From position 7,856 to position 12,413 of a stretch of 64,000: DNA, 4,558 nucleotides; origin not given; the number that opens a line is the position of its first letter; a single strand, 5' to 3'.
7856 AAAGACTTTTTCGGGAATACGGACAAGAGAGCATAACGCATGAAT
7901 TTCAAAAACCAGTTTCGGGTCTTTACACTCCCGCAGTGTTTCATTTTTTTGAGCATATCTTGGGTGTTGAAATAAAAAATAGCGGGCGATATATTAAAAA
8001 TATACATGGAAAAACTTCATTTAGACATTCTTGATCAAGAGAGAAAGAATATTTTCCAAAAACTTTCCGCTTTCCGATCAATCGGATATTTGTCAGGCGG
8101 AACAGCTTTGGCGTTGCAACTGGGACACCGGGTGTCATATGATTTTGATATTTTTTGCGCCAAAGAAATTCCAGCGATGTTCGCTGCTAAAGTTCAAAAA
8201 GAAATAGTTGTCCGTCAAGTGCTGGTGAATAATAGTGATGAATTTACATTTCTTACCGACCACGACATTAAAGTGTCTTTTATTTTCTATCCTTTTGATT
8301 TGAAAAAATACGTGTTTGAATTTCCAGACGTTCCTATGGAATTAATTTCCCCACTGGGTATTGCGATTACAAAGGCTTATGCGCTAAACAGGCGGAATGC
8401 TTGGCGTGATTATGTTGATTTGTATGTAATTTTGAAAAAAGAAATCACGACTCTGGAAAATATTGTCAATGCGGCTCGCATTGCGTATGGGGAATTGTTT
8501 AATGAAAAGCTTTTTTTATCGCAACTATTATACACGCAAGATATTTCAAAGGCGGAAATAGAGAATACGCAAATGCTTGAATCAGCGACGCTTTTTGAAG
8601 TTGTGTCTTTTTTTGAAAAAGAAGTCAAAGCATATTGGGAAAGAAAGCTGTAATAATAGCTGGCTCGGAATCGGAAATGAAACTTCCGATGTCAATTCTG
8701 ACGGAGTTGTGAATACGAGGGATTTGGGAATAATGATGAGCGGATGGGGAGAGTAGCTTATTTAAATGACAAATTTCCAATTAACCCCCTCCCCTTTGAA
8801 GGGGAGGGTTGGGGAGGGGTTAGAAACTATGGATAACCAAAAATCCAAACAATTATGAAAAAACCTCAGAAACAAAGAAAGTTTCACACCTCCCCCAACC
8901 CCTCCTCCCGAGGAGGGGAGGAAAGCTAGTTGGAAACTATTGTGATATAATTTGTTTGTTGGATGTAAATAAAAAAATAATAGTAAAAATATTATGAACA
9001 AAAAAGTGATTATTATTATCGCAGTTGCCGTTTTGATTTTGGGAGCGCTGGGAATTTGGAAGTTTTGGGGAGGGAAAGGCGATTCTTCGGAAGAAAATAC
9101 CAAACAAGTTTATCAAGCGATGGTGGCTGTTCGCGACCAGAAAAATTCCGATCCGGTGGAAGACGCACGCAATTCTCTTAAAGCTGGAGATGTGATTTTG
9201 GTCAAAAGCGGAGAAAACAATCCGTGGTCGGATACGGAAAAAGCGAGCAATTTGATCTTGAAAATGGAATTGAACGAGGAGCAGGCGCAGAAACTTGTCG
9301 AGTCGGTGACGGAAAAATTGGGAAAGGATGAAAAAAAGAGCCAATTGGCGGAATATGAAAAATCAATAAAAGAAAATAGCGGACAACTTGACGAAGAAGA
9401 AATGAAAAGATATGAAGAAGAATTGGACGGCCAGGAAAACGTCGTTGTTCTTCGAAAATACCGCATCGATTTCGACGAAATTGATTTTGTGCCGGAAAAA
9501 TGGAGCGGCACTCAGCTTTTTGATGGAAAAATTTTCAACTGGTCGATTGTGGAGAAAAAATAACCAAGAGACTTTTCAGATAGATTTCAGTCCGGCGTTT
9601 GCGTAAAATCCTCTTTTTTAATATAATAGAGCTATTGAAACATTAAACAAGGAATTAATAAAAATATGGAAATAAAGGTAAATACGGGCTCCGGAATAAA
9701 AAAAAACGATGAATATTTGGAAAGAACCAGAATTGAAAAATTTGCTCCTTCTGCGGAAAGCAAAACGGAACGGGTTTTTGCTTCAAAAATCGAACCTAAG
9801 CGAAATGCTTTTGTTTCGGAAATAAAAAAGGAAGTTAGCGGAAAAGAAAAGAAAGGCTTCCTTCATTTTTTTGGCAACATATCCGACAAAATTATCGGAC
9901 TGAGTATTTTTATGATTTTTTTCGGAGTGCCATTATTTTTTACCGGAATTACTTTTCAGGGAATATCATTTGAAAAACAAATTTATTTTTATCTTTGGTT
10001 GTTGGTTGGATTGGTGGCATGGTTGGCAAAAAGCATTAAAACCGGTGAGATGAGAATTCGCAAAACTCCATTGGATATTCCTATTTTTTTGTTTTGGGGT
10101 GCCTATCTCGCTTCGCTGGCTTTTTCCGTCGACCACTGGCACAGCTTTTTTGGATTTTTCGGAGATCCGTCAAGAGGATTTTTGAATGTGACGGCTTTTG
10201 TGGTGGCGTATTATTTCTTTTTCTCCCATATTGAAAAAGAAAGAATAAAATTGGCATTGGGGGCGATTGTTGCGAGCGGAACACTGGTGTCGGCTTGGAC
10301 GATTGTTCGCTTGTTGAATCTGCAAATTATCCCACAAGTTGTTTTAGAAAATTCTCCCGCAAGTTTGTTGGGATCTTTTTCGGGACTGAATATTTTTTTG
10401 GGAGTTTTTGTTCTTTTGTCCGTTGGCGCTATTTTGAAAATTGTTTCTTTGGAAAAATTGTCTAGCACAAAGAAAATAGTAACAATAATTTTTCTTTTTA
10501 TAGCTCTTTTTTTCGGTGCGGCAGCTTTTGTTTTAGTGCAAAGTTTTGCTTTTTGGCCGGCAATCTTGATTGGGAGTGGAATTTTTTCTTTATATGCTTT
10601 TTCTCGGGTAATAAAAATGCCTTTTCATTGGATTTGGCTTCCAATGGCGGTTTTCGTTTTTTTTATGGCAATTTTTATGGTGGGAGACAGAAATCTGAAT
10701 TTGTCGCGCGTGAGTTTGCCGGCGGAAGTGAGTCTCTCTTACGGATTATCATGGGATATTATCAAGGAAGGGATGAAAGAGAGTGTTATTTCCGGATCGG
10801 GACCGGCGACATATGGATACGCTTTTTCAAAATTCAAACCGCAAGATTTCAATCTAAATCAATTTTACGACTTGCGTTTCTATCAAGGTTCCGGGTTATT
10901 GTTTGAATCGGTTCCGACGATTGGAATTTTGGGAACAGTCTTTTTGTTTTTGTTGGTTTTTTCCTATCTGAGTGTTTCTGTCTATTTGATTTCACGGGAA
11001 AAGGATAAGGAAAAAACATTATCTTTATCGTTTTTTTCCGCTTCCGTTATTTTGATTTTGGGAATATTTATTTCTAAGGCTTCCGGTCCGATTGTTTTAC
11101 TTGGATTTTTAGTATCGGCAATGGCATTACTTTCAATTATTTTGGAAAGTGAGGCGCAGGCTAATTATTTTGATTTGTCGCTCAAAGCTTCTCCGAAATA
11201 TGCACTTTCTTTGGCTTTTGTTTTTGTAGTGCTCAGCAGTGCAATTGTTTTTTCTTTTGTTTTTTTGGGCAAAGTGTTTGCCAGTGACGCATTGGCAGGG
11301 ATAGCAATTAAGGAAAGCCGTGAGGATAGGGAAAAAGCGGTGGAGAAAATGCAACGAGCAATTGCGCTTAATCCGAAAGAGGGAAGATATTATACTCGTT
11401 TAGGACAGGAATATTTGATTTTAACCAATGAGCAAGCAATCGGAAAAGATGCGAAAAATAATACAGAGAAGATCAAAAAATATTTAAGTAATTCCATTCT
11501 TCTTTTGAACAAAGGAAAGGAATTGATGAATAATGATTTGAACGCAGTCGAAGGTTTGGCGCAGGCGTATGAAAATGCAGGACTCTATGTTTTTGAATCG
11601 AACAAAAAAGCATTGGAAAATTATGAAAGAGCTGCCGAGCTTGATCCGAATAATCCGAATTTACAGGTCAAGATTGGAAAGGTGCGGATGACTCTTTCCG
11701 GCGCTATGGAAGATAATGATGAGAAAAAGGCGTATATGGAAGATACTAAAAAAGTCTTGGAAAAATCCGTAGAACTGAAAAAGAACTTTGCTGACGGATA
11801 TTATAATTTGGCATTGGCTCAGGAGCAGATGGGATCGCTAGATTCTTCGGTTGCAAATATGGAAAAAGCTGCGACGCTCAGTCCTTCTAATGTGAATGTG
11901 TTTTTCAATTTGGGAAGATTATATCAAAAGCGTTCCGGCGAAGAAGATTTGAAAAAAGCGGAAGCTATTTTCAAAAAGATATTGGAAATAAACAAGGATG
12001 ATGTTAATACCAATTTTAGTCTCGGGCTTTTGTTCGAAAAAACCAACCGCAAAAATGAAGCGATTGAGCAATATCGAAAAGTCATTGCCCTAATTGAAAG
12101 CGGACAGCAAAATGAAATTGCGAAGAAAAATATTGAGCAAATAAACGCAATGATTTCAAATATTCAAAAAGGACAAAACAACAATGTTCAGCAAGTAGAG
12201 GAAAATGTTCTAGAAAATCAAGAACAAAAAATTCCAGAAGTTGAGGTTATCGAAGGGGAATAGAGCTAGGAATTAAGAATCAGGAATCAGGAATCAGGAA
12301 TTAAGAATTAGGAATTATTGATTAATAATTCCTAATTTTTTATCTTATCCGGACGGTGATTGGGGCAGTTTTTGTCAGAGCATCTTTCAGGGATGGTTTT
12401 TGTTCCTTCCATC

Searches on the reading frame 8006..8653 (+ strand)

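Call 6: search_protein_families(library=pfam, proteins=[window:8006-8653:+], max_evalue=0.01)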
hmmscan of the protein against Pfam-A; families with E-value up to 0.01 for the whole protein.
window:8006-8653:+ (215 aa): 1 family
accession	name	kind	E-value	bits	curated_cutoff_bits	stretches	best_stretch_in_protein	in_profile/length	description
PF08843.17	AbiEii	-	7.5e-13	49.4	22.5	1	28-170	16-203/238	Nucleotidyl transferase AbiEii toxin, Type IV TA system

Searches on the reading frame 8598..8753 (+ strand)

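Call 46: search_protein_families(library=pfam, proteins=[window:8598-8753:+], max_evalue=0.1)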
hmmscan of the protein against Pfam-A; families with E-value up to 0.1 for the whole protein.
window:8598-8753:+ (52 aa): 1 family
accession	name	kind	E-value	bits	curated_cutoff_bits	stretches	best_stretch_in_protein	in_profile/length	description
PF00404.24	Dockerin_1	-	0.00062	20.3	22.9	1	20-46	26-52/57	Dockerin type I domain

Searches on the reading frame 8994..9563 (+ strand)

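Call 6: search_protein_families(library=pfam, proteins=[window:8994-9563:+], max_evalue=0.01)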
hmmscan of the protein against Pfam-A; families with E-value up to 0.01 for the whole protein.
window:8994-9563:+ (189 aa): 1 family
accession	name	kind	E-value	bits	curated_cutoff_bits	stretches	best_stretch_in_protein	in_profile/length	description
PF09976.15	TPR_21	-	0.0012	19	25.5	1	7-63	10-66/193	Tetratricopeptide repeat-like domain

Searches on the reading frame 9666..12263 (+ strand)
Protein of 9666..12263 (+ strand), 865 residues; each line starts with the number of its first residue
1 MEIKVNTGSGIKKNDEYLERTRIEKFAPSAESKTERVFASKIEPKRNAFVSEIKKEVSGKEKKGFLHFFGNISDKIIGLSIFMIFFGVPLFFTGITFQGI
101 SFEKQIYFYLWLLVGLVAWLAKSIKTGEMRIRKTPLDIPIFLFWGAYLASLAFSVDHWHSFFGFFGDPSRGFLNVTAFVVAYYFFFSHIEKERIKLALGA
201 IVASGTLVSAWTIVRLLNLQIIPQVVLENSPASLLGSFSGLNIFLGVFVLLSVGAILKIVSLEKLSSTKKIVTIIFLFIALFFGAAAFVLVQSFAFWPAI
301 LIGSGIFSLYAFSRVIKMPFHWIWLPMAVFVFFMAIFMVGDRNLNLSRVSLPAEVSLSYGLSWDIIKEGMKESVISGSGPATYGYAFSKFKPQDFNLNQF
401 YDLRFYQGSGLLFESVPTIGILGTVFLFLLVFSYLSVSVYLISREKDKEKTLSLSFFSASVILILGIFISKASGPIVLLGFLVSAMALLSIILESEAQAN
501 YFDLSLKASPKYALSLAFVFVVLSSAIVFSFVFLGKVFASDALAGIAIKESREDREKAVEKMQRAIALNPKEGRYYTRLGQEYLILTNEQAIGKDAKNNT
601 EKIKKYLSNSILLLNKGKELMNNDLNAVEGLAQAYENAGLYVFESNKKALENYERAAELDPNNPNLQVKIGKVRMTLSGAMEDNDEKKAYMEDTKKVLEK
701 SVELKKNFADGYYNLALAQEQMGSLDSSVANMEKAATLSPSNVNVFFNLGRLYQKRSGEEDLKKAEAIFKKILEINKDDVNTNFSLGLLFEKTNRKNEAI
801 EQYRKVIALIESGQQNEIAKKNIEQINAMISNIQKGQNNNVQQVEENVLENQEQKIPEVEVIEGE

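Call 6: search_protein_families(library=pfam, proteins=[window:9666-12263:+], max_evalue=0.01)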
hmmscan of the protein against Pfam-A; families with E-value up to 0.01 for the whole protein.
window:9666-12263:+ (865 aa): 13 families
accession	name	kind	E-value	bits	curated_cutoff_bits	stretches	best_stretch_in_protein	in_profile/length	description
PF13414.12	TPR_11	-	2.4e-22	78.7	26.8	3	646-674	10-38/42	TPR repeat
PF13431.12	TPR_17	-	3e-16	58.7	24.4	0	698-726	2-30/34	Tetratricopeptide repeat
PF07719.23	TPR_2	-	1.5e-12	47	27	0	709-742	1-34/34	Tetratricopeptide repeat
PF23914.1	TPR_CcmH_CycH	-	7e-12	45.9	42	1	719-814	60-155/158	Cytochrome c-type biogenesis protein H TPR domain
PF13181.12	TPR_8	-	7.4e-11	41.8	25.7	1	709-742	1-34/34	Tetratricopeptide repeat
PF13428.12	TPR_14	-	2.5e-09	37.3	23.5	0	631-669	7-40/44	Tetratricopeptide repeat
PF00515.34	TPR_1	-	2.6e-09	36.9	27.8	0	647-663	18-34/34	Tetratricopeptide repeat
PF13424.12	TPR_12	-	2.6e-07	31.2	30.1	1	758-811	22-76/77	Tetratricopeptide repeat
PF14559.12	TPR_19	-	1e-06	29.4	25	0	759-805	4-50/68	Tetratricopeptide repeat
PF13176.12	TPR_7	-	7.7e-06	26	27.9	0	747-779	3-32/36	Tetratricopeptide repeat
PF13432.12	TPR_16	-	9.9e-06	26.3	32.7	0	713-776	1-61/65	Tetratricopeptide repeat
PF13174.12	TPR_6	-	0.0004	21.3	26.3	0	786-808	6-28/33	Tetratricopeptide repeat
PF13371.12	TPR_9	-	0.0015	18.9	35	0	759-820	8-69/73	Tetratricopeptide repeat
